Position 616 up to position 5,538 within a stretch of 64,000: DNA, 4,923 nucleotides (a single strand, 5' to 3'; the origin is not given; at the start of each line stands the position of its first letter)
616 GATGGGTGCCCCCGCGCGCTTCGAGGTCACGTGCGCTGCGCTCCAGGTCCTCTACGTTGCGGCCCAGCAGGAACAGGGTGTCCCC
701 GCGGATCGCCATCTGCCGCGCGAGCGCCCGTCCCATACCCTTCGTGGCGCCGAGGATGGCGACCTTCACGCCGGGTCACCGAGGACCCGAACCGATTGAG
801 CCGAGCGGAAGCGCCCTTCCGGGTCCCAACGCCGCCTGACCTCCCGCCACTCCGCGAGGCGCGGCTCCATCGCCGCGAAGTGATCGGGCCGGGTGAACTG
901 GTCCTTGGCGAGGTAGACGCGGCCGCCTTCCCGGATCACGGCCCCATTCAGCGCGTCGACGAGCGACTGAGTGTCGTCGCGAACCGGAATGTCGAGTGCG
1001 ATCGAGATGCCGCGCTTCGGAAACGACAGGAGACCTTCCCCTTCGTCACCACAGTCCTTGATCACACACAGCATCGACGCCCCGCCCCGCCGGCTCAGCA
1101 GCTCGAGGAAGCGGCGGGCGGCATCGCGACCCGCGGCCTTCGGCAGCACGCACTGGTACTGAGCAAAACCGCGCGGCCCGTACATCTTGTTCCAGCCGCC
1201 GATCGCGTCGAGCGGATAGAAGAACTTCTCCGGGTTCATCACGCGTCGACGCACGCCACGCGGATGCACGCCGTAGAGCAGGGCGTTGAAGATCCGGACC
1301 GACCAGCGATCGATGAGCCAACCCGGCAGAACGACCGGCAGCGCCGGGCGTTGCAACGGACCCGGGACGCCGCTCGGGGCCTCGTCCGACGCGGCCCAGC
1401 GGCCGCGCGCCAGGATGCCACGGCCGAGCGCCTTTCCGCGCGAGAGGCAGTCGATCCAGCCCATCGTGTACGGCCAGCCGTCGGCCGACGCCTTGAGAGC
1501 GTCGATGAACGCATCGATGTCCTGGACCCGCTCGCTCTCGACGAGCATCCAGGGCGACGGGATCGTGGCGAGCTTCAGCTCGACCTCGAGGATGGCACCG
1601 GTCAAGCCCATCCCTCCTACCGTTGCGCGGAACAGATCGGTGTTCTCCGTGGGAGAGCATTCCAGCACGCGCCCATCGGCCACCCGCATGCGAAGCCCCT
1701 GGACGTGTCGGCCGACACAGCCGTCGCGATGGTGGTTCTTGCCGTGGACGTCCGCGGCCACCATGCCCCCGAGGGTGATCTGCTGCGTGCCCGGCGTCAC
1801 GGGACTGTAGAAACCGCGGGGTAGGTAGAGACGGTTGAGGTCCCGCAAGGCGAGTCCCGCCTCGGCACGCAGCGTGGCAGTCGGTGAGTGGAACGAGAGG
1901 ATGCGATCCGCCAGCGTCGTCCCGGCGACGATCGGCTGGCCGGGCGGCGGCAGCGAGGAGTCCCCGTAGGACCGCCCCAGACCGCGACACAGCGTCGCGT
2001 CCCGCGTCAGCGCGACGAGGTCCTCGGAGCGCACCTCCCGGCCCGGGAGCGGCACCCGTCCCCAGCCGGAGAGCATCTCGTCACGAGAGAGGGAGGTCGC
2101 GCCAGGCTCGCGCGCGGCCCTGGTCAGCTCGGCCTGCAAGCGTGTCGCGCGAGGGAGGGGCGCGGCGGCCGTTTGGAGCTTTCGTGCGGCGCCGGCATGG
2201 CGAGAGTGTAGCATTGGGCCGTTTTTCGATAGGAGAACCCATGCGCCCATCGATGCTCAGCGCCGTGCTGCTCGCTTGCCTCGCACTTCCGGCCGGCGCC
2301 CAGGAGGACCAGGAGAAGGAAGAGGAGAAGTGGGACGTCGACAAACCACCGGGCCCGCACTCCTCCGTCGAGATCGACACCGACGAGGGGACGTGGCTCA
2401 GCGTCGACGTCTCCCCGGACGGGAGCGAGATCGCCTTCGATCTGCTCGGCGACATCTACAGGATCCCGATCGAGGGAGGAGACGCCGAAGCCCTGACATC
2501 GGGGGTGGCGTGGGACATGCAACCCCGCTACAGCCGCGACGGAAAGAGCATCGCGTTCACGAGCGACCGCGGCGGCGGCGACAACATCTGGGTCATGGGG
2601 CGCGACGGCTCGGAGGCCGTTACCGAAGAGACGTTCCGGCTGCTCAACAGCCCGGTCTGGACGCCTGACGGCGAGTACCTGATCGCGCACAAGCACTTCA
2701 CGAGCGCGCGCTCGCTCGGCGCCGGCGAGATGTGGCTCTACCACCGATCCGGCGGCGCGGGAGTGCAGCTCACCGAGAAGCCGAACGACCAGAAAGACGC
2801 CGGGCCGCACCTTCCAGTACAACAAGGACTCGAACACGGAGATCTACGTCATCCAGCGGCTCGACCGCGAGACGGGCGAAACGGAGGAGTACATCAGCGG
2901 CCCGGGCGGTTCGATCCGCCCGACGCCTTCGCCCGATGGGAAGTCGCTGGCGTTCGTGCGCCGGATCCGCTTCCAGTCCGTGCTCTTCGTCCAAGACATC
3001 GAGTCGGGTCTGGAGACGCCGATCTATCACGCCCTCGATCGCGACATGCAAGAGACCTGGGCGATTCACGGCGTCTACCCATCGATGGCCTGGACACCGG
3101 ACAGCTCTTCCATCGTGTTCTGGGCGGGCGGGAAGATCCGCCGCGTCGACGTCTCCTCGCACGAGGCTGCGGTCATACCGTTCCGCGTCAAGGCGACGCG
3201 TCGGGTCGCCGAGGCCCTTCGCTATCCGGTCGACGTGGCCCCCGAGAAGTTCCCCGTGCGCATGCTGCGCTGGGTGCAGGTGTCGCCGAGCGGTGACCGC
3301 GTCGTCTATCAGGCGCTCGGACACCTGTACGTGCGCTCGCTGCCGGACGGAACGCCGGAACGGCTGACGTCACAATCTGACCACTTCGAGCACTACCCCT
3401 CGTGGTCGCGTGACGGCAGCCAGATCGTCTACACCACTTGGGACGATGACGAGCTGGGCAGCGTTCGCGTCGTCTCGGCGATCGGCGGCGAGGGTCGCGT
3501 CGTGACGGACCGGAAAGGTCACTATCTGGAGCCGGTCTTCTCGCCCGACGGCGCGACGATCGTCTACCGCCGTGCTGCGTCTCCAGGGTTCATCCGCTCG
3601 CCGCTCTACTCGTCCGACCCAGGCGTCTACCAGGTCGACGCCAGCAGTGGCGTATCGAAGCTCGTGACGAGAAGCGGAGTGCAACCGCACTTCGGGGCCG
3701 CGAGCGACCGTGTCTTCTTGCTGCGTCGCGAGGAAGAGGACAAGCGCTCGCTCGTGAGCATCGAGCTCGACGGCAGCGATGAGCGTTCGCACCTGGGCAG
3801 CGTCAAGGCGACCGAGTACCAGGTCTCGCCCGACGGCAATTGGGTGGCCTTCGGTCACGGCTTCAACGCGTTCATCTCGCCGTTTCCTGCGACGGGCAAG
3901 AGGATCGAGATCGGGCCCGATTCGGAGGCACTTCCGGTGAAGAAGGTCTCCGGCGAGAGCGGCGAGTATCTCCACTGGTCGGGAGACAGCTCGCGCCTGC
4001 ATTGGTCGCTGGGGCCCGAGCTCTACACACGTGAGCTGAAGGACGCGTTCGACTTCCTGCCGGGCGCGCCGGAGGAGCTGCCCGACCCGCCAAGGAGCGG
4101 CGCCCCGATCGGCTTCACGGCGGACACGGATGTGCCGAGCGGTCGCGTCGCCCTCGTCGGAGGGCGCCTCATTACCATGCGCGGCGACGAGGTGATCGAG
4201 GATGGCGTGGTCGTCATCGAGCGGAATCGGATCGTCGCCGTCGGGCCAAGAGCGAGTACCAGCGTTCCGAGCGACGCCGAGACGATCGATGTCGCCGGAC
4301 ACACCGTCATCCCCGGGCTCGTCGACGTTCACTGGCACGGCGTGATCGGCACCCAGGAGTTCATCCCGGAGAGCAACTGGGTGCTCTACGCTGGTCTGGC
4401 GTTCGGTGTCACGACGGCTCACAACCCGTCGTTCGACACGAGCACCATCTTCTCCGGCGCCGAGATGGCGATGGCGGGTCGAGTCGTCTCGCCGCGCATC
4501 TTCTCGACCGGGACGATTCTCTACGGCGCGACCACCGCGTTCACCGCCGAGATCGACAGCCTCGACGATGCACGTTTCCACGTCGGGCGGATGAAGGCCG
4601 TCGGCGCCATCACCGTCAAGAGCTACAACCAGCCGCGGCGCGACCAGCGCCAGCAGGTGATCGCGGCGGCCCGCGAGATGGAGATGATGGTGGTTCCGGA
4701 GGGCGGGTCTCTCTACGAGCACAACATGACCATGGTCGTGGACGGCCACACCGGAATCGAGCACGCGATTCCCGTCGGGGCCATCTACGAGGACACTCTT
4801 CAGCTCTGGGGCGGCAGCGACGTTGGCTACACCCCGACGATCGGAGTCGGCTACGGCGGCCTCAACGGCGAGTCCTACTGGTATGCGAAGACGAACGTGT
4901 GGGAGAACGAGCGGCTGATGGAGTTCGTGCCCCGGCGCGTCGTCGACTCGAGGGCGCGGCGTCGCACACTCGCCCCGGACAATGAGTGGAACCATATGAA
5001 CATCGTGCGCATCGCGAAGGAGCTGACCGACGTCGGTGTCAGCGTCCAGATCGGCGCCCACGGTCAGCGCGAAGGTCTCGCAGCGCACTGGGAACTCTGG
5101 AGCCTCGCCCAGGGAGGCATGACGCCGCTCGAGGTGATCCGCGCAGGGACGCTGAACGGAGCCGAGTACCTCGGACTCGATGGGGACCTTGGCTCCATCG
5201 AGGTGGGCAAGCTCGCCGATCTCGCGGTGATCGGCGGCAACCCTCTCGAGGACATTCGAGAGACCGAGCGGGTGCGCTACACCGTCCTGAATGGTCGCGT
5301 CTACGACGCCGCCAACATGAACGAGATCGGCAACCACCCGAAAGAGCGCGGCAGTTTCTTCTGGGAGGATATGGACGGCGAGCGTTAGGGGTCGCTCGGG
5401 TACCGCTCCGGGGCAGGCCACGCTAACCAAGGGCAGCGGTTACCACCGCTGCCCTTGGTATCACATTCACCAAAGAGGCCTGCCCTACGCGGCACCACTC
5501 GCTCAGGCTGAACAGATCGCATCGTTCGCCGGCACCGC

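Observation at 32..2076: DprE1/DprE2-like epimerase pair in a diderm genome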

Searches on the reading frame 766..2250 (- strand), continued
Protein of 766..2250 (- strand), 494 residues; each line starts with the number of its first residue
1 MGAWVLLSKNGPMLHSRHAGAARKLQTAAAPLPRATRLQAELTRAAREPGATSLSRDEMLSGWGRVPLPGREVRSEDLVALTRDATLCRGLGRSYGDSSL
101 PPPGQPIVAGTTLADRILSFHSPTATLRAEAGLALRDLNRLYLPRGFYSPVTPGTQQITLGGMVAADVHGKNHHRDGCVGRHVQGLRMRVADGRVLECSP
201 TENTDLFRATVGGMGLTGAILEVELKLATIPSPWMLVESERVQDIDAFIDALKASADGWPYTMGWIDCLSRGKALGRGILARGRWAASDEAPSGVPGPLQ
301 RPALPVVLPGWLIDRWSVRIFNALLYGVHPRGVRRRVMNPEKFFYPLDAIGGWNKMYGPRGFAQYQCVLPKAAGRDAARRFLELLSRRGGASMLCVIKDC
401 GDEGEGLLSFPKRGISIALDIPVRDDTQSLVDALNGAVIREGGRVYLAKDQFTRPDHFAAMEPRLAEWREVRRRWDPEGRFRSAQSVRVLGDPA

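Call 31: find_homologous_proteins(query=P0172, max_evalue=1e-30)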
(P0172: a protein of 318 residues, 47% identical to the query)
Query P0172 (318 aa): 8000 proteins with E <= 1e-30 among 8000 candidates; the best 120 are listed.
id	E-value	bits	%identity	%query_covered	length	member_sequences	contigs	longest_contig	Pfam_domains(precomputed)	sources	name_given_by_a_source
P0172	7.7e-199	677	100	100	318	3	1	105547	PF01040.24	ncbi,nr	ncbi:MAG TPA: decaprenyl-phosphate phosphoribosyltransferase [Vicinamibacterales bacterium]|nr:decap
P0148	9.0e-172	588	89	93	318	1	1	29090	PF01040.24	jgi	jgi:4-hydroxybenzoate polyprenyltransferase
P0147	2.9e-171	587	89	93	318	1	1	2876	PF01040.24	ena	-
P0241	4.4e-170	583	85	95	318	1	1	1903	PF01040.24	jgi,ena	-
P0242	9.7e-157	539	81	100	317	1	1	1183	PF01040.24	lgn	-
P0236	5.3e-156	537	81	100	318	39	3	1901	PF01040.24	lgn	-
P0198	5.6e-156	537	80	100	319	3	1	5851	PF01040.24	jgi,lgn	jgi:4-hydroxybenzoate polyprenyltransferase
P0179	9.4e-156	536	80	100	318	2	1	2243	PF01040.24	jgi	-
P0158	1.6e-155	535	80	100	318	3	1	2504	PF01040.24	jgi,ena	jgi:4-hydroxybenzoate polyprenyltransferase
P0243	5.9e-154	530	80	100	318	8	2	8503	PF01040.24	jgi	jgi:4-hydroxybenzoate polyprenyltransferase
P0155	1.3e-152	525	79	100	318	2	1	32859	PF01040.24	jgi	jgi:4-hydroxybenzoate polyprenyltransferase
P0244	1.4e-152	525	78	100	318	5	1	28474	PF01040.24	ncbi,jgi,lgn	jgi:4-hydroxybenzoate polyprenyltransferase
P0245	7.8e-150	516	78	100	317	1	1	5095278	PF01040.24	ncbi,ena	-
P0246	4.2e-149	514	78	100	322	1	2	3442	PF01040.24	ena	-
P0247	3.4e-141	488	78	95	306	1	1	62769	PF01040.24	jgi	jgi:4-hydroxybenzoate polyprenyltransferase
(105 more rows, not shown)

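Call 32: find_encoding_contigs(protein=P0080, flank=5000, max_places=3)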
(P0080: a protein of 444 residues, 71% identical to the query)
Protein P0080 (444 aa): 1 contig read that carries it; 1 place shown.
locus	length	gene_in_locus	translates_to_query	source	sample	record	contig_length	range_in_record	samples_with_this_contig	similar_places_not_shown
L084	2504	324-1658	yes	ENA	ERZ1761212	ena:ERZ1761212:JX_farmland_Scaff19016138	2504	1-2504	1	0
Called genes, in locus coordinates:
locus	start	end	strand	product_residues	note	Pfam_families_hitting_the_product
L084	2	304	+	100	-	?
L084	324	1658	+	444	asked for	PF01565:FAD_binding_4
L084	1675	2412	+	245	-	PF00106:adh_short, PF08659:KR, PF13561:adh_short_C2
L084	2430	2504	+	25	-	?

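Call 33: find_encoding_contigs(protein=P0245, flank=10000, max_places=2)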
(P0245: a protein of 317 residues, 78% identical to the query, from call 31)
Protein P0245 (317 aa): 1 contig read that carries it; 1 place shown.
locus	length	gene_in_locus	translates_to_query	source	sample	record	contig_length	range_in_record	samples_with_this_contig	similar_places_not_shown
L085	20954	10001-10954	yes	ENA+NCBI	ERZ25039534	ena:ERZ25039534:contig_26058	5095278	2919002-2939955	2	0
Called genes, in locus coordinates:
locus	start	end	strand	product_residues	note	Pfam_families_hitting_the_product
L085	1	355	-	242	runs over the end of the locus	PF00586:AIRS (weak), PF02769:AIRS_C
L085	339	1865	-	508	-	PF18072:FGAR-AT_linker, PF00586:AIRS, PF02769:AIRS_C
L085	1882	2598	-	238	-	PF01965:DJ-1_PfpI, PF13507:GATase_5, PF07685:GATase_3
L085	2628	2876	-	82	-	PF02700:PurS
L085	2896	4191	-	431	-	PF00206:Lyase_1, PF10397:ADSL_C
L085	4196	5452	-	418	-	PF00675:Peptidase_M16, PF05193:Peptidase_M16_C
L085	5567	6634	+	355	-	PF21016:RlmN_N, PF04055:Radical_SAM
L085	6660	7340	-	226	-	PF01902:Diphthami_syn_2_N (weak), PF28410:Diphthami_syn_2_C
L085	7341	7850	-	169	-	PF00731:AIRC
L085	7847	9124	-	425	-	PF02844:GARS_N, PF01071:GARS_A, PF02786:CPSase_L_D2, PF08443:RimK (weak), PF02222:ATP-grasp (weak), PF02843:GARS_C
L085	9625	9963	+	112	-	PF01740:STAS, PF13466:STAS_2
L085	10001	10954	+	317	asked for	PF01040:UbiA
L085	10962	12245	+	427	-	PF04015:DUF362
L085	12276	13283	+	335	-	-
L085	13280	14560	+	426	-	PF00534:Glycos_transf_1, PF13692:Glyco_trans_1_4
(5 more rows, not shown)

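Call 67: search_protein_families(library=ncbifam, proteins=[L064:6128-6958:+, L061:11299-12024:+, L076:11324-12064:+, L053:11356-12099:+, L020:11248-12090:+, L036:7228-8859:+, L066:11318-12046:+], max_evalue=1e-25)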
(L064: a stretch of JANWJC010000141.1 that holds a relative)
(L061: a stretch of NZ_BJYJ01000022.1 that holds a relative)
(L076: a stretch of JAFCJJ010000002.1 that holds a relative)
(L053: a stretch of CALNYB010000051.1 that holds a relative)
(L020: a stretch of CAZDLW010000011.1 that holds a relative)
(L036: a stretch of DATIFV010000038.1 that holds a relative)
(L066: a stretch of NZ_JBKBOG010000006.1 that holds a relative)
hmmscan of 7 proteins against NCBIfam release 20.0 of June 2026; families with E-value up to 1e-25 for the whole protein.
L064:6128-6958:+ (276 aa): 3 families
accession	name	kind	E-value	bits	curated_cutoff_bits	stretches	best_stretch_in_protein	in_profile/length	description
NF053786.1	DcplherypntRedDprE2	equivalog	2.9e-105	351.4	250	1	26-276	2-252/252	decaprenylphospho-beta-D-erythro-pentofuranosid-2-ulose 2-reductase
NF004110.0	PRK05599.1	equivalog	3.3e-65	220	362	1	34-274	2-244/246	SDR family oxidoreductase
NF005489.0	PRK07102.1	equivalog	2.5e-62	210.7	267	1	34-276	3-243/243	SDR family oxidoreductase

L061:11299-12024:+ (241 aa): 2 families
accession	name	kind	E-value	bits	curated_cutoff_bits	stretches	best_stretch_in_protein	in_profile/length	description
NF005489.0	PRK07102.1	equivalog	2.2e-72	243.6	267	1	2-241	5-243/243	SDR family oxidoreductase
NF053786.1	DcplherypntRedDprE2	equivalog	1.5e-40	139.5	250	1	2-240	12-251/252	decaprenylphospho-beta-D-erythro-pentofuranosid-2-ulose 2-reductase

L076:11324-12064:+ (246 aa): 6 families
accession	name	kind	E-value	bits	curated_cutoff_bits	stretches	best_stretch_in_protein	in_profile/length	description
NF005489.0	PRK07102.1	equivalog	1.2e-99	332.8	267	1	5-245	2-242/243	SDR family oxidoreductase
NF053786.1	DcplherypntRedDprE2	equivalog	2.8e-57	194.3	250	1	4-245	8-251/252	decaprenylphospho-beta-D-erythro-pentofuranosid-2-ulose 2-reductase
NF004110.0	PRK05599.1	equivalog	1.8e-40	139.1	362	1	6-244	2-244/246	SDR family oxidoreductase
NF005437.0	PRK07024.1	equivalog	3.9e-36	124.8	266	1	3-244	3-246/259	SDR family oxidoreductase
NF005878.0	PRK07825.1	subfamily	9.8e-34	116.9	287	1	4-244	9-248/278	short chain dehydrogenase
NF006099.0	PRK08251.1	equivalog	1.3e-28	99.9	253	1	2-244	2-249/250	SDR family oxidoreductase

L053:11356-12099:+ (247 aa): 8 families
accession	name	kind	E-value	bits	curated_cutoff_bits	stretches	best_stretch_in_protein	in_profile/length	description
NF005489.0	PRK07102.1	equivalog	9.8e-96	320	267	1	4-247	2-243/243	SDR family oxidoreductase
NF053786.1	DcplherypntRedDprE2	equivalog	1.7e-60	204.8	250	1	3-246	8-251/252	decaprenylphospho-beta-D-erythro-pentofuranosid-2-ulose 2-reductase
NF004110.0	PRK05599.1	equivalog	1.9e-44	152.1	362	1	5-245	2-244/246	SDR family oxidoreductase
NF005437.0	PRK07024.1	equivalog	4.3e-34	118.1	266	1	4-245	5-246/259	SDR family oxidoreductase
NF006099.0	PRK08251.1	equivalog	6.5e-34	117.2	253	1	2-245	3-249/250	SDR family oxidoreductase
NF005559.1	PRK07231.1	subfamily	2.6e-27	95.9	215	1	2-192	3-192/249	glucose 1-dehydrogenase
NF004825.0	PRK06181.1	equivalog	3.1e-27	95.5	215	1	2-202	5-207/268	SDR family oxidoreductase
NF005878.0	PRK07825.1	subfamily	7.9e-27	94.3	287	1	1-245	7-248/278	short chain dehydrogenase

L020:11248-12090:+ (280 aa): 8 families
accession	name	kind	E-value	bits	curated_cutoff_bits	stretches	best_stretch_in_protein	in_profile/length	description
NF005489.0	PRK07102.1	equivalog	3e-61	207.1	267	1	39-279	6-242/243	SDR family oxidoreductase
NF053786.1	DcplherypntRedDprE2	equivalog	1.8e-46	158.8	250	1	34-278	8-250/252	decaprenylphospho-beta-D-erythro-pentofuranosid-2-ulose 2-reductase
NF005878.0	PRK07825.1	subfamily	2.8e-32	112.2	287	1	37-277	12-247/278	short chain dehydrogenase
NF005437.0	PRK07024.1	equivalog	3.3e-30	105.4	266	1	36-275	6-243/259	SDR family oxidoreductase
NF005559.1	PRK07231.1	subfamily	1.4e-29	103.3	215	1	38-232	8-198/249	glucose 1-dehydrogenase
NF006099.0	PRK08251.1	equivalog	2e-29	102.5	253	1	39-278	9-249/250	SDR family oxidoreductase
NF004110.0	PRK05599.1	equivalog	6.6e-29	101.2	362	1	38-278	4-244/246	SDR family oxidoreductase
NF009466.0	PRK12826.1-2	subfamily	1.4e-26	93.4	222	1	34-227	3-195/248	3-oxoacyl-ACP reductase FabG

L036:7228-8859:+ (543 aa): 5 families
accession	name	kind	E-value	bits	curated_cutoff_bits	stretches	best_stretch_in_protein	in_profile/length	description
NF005489.0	PRK07102.1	equivalog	1.1e-63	215.1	267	1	300-542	3-242/243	SDR family oxidoreductase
NF053786.1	DcplherypntRedDprE2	equivalog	6.9e-50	170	250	1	301-541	11-250/252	decaprenylphospho-beta-D-erythro-pentofuranosid-2-ulose 2-reductase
NF005878.0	PRK07825.1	subfamily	2.5e-34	118.9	287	1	299-540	10-247/278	short chain dehydrogenase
NF004110.0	PRK05599.1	equivalog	1.5e-28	100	362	1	301-541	3-244/246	SDR family oxidoreductase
NF006099.0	PRK08251.1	equivalog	6.2e-26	91.1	253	1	301-541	7-249/250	SDR family oxidoreductase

L066:11318-12046:+ (242 aa): 4 families
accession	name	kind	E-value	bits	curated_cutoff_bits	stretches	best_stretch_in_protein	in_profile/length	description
NF005489.0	PRK07102.1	equivalog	4.3e-85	285.2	267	1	5-242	3-243/243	SDR family oxidoreductase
NF053786.1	DcplherypntRedDprE2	equivalog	7.2e-52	176.5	250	1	5-241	10-251/252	decaprenylphospho-beta-D-erythro-pentofuranosid-2-ulose 2-reductase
NF004110.0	PRK05599.1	equivalog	9.6e-33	113.7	362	1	6-240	3-244/246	SDR family oxidoreductase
NF005437.0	PRK07024.1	equivalog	2.7e-29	102.4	266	1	5-240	6-246/259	SDR family oxidoreductase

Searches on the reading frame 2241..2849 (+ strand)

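Call 40: search_protein_families(library=pfam, proteins=[window:2241-2849:+], max_evalue=0.001)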
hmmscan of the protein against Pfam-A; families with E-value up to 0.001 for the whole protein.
window:2241-2849:+ (203 aa): 1 family
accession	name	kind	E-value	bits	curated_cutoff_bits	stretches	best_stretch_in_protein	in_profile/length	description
PF07676.18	PD40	-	1.9e-14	53.6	20.9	1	84-118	3-38/38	WD40-like Beta Propeller Repeat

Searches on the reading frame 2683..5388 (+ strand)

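Call 13: search_protein_families(library=pfam, proteins=[window:2683-5388:+], max_evalue=0.001)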
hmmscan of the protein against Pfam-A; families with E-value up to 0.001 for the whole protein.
window:2683-5388:+ (901 aa): 4 families
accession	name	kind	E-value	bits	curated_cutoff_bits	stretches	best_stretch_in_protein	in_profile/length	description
PF01979.26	Amidohydro_1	-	3e-18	66.6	25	1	541-873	1-344/345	Amidohydrolase family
PF07676.18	PD40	-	2.4e-14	53.3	20.9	1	70-94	4-28/38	WD40-like Beta Propeller Repeat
PF07969.17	Amidohydro_3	-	3.8e-11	43.6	29.7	1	812-873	406-470/472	Amidohydrolase family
PF00930.27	DPPIV_N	-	3.5e-08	33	22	0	195-273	45-140/354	Dipeptidyl peptidase IV (DPP IV) N-terminal region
